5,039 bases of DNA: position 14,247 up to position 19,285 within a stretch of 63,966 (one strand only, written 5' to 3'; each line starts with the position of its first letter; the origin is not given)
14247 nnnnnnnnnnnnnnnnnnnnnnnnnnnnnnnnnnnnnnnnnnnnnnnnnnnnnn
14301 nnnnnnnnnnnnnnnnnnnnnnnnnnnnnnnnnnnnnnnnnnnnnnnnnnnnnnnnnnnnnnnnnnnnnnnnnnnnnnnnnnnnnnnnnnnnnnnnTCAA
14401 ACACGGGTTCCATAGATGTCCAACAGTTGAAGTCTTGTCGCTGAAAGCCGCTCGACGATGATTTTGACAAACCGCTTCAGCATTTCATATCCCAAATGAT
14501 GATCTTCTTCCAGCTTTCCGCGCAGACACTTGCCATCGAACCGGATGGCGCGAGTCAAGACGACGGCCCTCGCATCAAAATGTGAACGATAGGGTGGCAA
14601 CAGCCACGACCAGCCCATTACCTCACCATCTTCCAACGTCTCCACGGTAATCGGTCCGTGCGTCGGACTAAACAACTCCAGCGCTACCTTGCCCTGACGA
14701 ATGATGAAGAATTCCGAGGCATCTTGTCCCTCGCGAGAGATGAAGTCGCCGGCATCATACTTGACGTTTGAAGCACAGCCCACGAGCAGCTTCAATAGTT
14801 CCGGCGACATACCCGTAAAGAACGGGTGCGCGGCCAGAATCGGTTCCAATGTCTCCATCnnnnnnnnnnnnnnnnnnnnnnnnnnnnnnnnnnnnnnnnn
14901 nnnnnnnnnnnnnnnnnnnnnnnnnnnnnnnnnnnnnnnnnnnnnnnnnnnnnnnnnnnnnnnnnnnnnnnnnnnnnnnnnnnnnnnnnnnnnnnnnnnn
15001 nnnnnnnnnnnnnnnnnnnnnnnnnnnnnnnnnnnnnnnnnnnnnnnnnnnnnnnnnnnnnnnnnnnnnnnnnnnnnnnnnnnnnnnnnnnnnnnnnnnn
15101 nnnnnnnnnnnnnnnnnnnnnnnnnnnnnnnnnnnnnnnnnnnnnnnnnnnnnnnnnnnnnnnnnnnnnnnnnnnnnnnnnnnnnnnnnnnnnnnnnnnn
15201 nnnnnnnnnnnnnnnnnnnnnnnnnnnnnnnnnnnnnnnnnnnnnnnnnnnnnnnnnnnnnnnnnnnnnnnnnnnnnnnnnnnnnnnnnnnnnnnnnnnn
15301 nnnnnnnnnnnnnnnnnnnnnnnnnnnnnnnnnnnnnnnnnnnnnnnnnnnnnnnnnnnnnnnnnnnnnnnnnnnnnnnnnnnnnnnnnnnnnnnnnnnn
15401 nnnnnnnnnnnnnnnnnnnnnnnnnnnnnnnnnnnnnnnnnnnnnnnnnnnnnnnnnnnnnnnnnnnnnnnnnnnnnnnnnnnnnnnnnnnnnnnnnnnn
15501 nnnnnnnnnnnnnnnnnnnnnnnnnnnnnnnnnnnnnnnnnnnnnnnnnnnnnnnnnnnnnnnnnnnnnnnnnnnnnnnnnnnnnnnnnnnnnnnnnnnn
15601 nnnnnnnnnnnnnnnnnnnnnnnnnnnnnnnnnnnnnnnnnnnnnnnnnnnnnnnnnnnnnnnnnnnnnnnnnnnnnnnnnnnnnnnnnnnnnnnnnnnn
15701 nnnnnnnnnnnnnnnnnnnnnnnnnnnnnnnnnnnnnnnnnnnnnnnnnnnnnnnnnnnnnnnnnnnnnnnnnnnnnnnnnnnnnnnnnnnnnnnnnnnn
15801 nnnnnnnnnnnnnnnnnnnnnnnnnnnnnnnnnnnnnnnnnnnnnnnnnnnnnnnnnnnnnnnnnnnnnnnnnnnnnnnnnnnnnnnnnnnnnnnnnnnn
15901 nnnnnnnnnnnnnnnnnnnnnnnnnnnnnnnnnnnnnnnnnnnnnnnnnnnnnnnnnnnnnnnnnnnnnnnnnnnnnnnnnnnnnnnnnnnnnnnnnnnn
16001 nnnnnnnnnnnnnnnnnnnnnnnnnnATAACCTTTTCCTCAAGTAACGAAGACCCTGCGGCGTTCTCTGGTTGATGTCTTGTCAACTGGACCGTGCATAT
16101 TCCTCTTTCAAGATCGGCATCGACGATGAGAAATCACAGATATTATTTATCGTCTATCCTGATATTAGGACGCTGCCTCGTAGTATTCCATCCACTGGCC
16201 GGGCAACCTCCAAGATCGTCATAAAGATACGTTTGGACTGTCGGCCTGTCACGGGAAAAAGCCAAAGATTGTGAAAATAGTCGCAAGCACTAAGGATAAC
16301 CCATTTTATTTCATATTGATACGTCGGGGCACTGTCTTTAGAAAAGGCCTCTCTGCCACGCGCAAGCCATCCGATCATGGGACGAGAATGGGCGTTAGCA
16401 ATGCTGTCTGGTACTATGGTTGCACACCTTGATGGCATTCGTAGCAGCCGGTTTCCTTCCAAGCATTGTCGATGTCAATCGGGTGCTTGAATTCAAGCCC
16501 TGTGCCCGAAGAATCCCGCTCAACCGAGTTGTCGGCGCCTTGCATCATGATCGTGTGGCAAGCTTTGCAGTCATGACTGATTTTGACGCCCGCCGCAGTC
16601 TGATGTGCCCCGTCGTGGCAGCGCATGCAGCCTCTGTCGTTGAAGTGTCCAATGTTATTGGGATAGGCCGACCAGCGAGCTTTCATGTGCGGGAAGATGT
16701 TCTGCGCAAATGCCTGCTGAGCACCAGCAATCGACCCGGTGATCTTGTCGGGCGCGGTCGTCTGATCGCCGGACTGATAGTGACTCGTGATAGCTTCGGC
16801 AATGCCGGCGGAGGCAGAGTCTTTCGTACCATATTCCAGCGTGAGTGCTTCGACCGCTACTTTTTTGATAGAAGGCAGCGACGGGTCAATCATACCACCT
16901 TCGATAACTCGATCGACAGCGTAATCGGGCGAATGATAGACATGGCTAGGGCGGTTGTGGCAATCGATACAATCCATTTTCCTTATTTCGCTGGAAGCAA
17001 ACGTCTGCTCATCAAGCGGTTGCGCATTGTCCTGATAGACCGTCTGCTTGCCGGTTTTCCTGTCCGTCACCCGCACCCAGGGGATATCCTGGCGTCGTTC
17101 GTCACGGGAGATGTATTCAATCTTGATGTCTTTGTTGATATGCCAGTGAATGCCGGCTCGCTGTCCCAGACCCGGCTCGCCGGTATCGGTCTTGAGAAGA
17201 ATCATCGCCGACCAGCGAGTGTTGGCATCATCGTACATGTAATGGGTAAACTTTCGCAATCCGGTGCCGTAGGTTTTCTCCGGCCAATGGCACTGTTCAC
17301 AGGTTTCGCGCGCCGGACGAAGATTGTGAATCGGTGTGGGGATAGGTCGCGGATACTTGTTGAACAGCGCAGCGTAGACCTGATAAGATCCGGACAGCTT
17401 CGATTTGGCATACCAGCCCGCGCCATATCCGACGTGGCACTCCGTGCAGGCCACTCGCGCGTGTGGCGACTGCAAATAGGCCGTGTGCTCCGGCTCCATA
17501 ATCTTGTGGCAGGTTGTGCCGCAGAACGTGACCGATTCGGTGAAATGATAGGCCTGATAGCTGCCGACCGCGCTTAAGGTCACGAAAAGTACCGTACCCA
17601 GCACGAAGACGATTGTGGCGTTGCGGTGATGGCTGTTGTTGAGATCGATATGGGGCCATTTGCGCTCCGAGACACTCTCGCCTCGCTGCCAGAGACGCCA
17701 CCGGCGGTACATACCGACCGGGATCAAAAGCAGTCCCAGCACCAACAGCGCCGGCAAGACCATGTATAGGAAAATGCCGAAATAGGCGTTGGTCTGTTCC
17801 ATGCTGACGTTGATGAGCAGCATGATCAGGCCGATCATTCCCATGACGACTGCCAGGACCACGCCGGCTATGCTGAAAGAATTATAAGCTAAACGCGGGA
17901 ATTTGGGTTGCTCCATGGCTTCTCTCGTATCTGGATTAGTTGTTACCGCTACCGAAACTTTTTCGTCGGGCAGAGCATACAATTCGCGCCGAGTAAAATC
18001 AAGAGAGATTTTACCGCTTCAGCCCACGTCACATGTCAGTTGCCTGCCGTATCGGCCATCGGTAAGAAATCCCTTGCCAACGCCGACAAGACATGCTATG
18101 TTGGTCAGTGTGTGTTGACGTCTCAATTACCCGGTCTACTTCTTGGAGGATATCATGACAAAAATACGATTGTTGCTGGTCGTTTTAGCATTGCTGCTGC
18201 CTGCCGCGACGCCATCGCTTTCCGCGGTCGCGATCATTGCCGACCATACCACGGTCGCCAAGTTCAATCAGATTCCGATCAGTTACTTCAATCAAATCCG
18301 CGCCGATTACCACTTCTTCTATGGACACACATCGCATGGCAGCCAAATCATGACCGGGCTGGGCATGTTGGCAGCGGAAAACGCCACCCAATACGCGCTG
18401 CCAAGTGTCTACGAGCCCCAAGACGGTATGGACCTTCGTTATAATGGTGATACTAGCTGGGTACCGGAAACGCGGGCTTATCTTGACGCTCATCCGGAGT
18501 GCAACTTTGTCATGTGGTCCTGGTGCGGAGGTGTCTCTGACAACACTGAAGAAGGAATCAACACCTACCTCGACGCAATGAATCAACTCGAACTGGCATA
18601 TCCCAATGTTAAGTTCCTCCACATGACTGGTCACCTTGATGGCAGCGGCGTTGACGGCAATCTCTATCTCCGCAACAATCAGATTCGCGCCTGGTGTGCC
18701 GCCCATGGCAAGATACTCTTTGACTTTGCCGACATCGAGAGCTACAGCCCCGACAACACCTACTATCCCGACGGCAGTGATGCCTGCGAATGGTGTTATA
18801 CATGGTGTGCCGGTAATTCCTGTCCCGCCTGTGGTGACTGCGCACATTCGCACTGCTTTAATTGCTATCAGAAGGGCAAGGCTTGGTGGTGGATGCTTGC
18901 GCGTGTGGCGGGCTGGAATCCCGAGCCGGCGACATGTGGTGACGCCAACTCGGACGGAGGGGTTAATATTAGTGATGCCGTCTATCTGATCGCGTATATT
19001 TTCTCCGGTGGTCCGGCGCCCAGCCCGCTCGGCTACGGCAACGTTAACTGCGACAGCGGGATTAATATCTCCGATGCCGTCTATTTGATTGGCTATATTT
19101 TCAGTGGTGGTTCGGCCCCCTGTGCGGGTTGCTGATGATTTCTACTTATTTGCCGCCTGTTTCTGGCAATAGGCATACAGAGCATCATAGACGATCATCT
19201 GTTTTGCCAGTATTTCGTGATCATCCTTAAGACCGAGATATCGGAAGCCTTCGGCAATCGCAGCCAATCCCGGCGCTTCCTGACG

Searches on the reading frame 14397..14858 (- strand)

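Call 55: search_protein_families(library=pfam, proteins=[window:14397-14858:-], max_evalue=0.0001)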
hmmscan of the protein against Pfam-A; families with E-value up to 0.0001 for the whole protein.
window:14397-14858:- (153 aa): 1 family
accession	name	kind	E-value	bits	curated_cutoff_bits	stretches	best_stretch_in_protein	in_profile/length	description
PF00027.35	cNMP_binding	-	1.9e-10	41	27.5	1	32-118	2-88/89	Cyclic nucleotide-binding domain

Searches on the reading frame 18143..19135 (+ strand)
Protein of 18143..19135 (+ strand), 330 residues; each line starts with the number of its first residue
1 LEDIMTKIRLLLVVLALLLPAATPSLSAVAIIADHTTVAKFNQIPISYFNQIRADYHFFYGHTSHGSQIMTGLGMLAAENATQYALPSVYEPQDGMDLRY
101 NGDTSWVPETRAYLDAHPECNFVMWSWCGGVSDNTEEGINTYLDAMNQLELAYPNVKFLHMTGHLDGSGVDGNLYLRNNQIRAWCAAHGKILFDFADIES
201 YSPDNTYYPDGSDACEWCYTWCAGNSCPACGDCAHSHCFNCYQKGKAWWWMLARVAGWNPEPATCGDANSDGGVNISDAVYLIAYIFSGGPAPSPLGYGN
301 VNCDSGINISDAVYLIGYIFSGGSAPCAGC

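Call 38: search_protein_families(library=pfam, proteins=[window:18143-19135:+], max_evalue=0.001)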
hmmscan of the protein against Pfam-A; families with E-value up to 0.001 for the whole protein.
window:18143-19135:+ (330 aa): 2 families
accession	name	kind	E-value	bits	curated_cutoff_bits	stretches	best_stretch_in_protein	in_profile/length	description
PF00404.24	Dockerin_1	-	2.3e-06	28.1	22.9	1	266-319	2-56/57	Dockerin type I domain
PF16525.10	MHB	-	0.00098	19.7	27.4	0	109-148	18-57/77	Haemophore, haem-binding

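Call 72: search_solved_structures(query=window:18155-19135:+, max_evalue=0.01)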
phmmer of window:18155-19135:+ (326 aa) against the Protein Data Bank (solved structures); distinct sequences matched with E-value up to 0.01: 2.
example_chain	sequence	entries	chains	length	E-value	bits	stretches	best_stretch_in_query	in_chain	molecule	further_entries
4dh2_B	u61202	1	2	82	1.9e-05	27.2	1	255-316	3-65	Dockerin type 1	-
3ul4_B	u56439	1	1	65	0.0053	19.2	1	261-316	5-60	Cellulosome enzyme, dockerin type I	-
